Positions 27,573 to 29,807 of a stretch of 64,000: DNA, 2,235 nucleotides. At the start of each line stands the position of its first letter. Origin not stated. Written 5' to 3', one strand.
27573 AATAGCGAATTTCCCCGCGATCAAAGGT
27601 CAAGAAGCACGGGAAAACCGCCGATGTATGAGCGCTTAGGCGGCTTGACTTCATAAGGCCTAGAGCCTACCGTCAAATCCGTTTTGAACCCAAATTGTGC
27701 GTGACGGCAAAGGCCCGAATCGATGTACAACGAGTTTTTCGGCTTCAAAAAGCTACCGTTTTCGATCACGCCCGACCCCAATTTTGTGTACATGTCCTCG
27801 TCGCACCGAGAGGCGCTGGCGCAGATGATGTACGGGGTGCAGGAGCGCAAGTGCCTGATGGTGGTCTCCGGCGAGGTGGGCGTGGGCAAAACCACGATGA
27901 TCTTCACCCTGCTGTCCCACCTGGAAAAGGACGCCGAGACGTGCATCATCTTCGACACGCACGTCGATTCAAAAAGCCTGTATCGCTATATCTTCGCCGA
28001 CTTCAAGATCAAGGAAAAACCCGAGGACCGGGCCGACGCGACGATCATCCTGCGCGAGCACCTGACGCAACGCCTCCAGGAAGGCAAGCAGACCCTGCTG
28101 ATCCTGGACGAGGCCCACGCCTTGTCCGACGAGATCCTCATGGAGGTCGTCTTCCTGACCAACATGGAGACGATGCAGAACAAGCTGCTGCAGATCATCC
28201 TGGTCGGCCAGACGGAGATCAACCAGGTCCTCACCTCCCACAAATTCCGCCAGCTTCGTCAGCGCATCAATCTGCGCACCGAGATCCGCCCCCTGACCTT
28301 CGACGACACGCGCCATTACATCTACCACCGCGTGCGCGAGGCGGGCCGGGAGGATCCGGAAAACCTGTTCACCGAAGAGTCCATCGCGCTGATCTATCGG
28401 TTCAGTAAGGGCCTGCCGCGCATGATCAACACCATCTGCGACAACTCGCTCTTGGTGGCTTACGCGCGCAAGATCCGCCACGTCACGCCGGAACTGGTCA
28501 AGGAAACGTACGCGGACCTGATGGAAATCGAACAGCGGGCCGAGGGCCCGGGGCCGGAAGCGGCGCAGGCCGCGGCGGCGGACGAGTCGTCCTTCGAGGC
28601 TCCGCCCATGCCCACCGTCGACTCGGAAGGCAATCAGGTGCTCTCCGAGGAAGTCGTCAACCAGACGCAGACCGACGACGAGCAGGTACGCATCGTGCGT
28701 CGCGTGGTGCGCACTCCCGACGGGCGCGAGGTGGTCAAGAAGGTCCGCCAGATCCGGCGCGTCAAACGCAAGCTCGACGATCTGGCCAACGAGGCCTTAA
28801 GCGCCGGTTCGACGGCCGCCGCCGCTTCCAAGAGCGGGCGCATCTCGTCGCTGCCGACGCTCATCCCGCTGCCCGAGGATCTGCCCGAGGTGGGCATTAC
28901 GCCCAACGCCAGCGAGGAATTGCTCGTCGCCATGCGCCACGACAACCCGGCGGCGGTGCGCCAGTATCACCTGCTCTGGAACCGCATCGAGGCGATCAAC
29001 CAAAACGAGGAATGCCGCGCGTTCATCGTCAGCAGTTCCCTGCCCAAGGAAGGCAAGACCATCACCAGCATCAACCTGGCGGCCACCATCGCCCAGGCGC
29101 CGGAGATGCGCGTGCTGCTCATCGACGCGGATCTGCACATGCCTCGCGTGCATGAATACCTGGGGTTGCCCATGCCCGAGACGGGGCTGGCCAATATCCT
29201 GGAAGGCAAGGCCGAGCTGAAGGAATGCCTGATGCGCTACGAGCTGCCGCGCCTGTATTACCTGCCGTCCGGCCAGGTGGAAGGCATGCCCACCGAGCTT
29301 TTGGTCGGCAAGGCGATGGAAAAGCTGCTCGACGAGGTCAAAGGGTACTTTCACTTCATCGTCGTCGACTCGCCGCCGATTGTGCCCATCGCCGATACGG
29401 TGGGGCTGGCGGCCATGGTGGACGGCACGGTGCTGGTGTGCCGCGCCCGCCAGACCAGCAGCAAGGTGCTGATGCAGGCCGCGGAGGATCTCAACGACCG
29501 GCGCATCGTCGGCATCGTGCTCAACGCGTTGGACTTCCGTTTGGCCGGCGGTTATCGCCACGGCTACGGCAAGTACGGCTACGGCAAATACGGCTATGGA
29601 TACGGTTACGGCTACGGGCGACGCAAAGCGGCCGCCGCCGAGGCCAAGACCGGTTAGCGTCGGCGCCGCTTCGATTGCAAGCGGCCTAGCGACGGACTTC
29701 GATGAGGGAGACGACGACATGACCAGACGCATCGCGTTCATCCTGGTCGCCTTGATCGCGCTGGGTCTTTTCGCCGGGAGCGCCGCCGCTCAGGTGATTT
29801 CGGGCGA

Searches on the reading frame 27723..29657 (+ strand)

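Call 15: search_protein_families(library=pfam, proteins=[window:27723-29657:+], max_evalue=0.001)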
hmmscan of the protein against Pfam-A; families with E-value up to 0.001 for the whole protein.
window:27723-29657:+ (644 aa): 17 families
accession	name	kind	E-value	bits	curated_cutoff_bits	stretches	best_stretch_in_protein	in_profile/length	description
PF13401.12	AAA_22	-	5.9e-21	75.6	27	1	43-170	5-130/130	AAA domain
PF13614.12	AAA_31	-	7.8e-11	42.7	27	1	444-572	14-146/177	AAA domain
PF01656.29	CbiA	-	2.8e-10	40.6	25.4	1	444-601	11-81/125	CobQ/CobB/MinD/ParA nucleotide binding domain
PF13191.12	AAA_16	-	1.6e-08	35.6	32.6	1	23-152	3-162/167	AAA ATPase domain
PF10609.15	ParA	-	9.7e-08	32.2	27.1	0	444-601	16-173/246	NUBPL iron-transfer P-loop NTPase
PF04851.21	ResIII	-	2.4e-05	24.8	22.5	0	29-136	9-139/164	Type III restriction enzyme, res subunit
PF05621.17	TniB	-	8.8e-05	22.5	22.4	1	40-181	32-178/189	Bacterial TniB protein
PF03796.21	DnaB_C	-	0.0001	22.3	27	0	30-135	7-113/255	DnaB-like helicase C terminal domain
PF13173.12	AAA_14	-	0.00011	22.7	27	1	45-193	4-125/129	AAA domain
PF10412.15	TrwB_AAD_bind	-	0.00012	21.6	20.5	1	41-80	13-52/387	Type IV secretion-system coupling protein DNA-binding domain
PF25201.1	nSTAND6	-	0.00016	22.2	27.7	1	34-137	10-116/148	Novel STAND NTPase 6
PF05729.18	NACHT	-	0.00016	22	26.7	1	46-206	3-166/167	NACHT domain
PF07279.17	DUF1442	-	0.00062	19.6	27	0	521-599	95-173/218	Protein of unknown function (DUF1442)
PF24883.2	NPHP3_N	-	0.00071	20.2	24.8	0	41-123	20-85/164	Nephrocystin 3, N-terminal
PF09848.15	SLFN-g3_helicase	-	0.00074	19.3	24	0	43-162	1-122/354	Schlafen group 3, DNA/RNA helicase domain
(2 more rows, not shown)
